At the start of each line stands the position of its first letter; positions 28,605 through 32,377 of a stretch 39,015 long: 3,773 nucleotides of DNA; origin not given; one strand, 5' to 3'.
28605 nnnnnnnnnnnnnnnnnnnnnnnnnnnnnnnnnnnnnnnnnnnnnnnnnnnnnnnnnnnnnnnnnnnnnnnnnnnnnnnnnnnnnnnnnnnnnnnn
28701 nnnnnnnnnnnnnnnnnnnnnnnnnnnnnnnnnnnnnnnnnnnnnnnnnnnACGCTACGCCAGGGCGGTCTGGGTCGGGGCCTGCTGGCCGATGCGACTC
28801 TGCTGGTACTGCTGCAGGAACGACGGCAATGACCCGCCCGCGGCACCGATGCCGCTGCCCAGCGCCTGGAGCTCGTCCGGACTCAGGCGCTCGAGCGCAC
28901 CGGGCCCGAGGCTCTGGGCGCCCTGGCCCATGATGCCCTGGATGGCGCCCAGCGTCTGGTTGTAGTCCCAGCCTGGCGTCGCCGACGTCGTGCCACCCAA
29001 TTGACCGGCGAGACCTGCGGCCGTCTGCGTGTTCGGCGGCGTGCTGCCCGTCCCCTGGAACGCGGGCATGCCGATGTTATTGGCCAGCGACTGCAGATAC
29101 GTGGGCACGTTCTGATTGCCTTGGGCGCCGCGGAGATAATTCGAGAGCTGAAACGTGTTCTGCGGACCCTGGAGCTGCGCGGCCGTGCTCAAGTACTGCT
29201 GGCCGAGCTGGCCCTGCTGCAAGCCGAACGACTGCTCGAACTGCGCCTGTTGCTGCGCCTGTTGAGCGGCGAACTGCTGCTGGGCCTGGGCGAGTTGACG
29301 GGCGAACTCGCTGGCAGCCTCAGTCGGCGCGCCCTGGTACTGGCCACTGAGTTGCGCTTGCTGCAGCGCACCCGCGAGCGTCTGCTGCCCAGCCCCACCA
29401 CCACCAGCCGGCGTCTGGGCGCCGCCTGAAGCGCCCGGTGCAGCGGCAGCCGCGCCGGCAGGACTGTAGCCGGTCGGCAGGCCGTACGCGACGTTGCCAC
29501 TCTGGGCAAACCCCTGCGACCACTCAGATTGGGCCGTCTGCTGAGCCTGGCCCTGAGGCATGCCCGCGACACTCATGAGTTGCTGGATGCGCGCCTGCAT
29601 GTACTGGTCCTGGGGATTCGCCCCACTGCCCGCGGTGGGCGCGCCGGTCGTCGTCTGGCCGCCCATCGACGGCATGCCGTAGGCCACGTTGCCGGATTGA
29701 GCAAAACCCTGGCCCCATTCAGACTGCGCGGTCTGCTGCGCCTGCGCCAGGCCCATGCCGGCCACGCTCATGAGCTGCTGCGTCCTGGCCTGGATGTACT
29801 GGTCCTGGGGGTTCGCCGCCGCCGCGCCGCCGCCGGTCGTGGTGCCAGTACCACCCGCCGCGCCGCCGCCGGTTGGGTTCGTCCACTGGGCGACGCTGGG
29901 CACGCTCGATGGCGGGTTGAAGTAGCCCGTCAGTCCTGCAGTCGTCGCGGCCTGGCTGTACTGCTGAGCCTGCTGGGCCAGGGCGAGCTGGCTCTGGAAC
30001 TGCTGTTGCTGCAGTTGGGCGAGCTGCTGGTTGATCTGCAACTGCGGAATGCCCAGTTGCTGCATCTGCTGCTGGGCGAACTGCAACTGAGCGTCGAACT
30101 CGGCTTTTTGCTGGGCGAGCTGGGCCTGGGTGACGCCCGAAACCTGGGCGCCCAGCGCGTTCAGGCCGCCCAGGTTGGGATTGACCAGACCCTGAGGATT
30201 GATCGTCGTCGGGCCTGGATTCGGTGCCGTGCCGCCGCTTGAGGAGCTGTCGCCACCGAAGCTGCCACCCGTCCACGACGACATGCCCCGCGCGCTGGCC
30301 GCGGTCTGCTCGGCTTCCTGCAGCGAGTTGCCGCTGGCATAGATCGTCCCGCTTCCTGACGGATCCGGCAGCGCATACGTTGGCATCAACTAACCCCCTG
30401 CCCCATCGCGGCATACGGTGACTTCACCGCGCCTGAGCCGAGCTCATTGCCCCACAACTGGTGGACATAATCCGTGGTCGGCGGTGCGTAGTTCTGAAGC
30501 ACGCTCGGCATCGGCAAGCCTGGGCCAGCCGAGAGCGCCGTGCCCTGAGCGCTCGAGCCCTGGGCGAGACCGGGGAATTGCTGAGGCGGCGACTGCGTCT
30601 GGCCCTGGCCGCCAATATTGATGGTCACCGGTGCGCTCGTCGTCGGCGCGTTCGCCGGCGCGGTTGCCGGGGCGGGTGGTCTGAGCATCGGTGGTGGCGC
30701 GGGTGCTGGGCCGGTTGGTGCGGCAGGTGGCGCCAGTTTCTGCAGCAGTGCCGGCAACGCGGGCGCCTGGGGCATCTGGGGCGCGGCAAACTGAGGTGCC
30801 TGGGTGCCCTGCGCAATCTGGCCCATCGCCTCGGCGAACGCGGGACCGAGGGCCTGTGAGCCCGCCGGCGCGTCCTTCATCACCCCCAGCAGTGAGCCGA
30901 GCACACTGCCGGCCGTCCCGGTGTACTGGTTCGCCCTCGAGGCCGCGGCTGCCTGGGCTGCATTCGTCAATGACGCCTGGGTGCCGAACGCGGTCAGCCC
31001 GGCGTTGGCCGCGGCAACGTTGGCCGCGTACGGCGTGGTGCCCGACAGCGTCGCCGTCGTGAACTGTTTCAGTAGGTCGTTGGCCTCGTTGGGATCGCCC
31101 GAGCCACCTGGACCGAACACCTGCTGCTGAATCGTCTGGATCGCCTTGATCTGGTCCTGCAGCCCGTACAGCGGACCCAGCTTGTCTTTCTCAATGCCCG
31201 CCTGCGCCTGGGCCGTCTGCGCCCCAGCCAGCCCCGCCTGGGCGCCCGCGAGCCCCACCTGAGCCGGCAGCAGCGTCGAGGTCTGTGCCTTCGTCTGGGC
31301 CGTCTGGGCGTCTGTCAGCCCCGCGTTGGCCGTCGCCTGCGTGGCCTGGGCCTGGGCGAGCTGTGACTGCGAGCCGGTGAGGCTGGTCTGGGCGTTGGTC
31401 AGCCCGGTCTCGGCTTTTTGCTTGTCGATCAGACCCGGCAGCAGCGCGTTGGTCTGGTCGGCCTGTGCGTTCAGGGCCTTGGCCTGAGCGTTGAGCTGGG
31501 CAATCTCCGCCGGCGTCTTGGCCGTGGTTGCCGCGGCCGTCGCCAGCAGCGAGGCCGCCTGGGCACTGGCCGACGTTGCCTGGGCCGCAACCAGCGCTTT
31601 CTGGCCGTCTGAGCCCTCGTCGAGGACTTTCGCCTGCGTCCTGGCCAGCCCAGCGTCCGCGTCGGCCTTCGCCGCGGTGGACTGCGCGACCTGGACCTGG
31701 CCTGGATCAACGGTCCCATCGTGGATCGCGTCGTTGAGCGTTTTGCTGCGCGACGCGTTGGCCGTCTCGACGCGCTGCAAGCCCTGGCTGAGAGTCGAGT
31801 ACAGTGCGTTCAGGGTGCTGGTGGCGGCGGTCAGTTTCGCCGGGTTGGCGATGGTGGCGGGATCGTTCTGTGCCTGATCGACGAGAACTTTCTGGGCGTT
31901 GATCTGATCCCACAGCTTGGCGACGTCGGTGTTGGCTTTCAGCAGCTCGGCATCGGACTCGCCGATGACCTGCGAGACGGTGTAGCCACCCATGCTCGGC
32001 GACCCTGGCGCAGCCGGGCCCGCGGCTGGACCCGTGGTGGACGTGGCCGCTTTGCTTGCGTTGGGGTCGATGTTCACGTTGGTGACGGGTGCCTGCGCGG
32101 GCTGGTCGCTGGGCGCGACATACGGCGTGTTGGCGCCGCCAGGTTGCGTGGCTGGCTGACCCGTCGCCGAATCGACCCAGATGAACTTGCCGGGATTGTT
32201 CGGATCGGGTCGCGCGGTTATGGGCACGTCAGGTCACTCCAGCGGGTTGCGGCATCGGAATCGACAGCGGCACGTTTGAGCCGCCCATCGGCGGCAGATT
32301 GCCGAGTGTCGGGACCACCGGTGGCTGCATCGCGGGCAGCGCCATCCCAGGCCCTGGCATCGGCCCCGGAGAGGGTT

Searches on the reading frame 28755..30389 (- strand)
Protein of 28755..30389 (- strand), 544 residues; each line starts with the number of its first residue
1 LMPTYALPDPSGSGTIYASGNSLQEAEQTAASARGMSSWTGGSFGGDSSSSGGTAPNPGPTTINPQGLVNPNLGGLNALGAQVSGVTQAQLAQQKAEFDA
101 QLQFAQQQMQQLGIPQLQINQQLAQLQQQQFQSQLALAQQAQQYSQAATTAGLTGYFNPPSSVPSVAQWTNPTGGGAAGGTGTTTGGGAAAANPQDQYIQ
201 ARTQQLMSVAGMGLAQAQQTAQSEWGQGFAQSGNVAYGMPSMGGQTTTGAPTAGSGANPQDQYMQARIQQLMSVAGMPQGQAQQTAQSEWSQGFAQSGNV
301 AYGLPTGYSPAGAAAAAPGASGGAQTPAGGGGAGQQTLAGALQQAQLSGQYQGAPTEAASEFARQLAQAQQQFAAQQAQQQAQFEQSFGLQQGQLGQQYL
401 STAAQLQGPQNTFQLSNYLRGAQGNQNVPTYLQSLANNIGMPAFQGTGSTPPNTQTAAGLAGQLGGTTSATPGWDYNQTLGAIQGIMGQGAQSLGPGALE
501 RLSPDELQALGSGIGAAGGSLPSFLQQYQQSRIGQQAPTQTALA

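Call 7: search_protein_families(library=phrogs, proteins=[window:28755-30389:-], max_evalue=0.001)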
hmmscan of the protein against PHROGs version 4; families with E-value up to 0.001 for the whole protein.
window:28755-30389:- (544 aa): 0 families

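Call 8: search_protein_families(library=pfam, proteins=[window:28755-30389:-], max_evalue=0.01)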
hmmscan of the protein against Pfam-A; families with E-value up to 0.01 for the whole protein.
window:28755-30389:- (544 aa): 0 families

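Call 64: search_solved_structures(query=window:28755-30389:-, max_evalue=1)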
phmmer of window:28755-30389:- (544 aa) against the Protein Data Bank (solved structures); distinct sequences matched with E-value up to 1: 2.
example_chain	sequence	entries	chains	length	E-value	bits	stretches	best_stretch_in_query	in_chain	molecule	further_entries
4ono_A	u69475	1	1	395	0.12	14.9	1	162-220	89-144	Beta-2-microglobulin/T-cell surface glycoprotein CD1c/T-cell surface glycoprotein CD1b chi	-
3ov6_A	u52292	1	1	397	0.12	14.9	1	162-220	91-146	Beta-2-microglobulin, T-cell surface glycoprotein CD1c, T-cell surface glycoprotein CD1b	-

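Call 82: search_protein_families(library=ncbifam, proteins=[window:28755-30389:-], max_evalue=0.1)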
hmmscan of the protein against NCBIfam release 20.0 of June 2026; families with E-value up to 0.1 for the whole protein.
window:28755-30389:- (544 aa): 0 families

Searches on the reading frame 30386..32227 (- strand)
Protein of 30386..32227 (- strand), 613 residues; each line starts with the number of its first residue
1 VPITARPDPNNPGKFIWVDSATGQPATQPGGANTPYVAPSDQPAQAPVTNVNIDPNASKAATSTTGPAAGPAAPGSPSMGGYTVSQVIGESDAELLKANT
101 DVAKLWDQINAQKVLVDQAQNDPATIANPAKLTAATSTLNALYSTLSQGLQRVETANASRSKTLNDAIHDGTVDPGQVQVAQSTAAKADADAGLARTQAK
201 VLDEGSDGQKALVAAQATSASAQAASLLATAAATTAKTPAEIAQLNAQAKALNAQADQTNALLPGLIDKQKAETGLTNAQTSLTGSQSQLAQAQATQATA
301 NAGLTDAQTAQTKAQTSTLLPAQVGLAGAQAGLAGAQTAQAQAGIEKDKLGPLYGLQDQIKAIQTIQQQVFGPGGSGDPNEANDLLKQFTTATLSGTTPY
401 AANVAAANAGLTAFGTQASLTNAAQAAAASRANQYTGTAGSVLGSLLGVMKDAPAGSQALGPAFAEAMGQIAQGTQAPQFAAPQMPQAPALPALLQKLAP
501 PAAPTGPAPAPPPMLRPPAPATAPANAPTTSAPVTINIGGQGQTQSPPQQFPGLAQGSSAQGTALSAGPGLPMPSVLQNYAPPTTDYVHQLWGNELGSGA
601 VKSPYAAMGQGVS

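Call 7: search_protein_families(library=phrogs, proteins=[window:30386-32227:-], max_evalue=0.001)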
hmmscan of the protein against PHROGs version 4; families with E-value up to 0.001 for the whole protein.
window:30386-32227:- (613 aa): 0 families

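Call 8: search_protein_families(library=pfam, proteins=[window:30386-32227:-], max_evalue=0.01)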
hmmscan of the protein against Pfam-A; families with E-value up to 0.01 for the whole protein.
window:30386-32227:- (613 aa): 0 families

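Call 63: search_solved_structures(query=window:30386-32227:-, max_evalue=1)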
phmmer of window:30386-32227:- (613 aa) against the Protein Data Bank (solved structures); distinct sequences matched with E-value up to 1: 0.

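Call 82: search_protein_families(library=ncbifam, proteins=[window:30386-32227:-], max_evalue=0.1)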
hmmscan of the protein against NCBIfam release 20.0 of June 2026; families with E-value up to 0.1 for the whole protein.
window:30386-32227:- (613 aa): 0 families
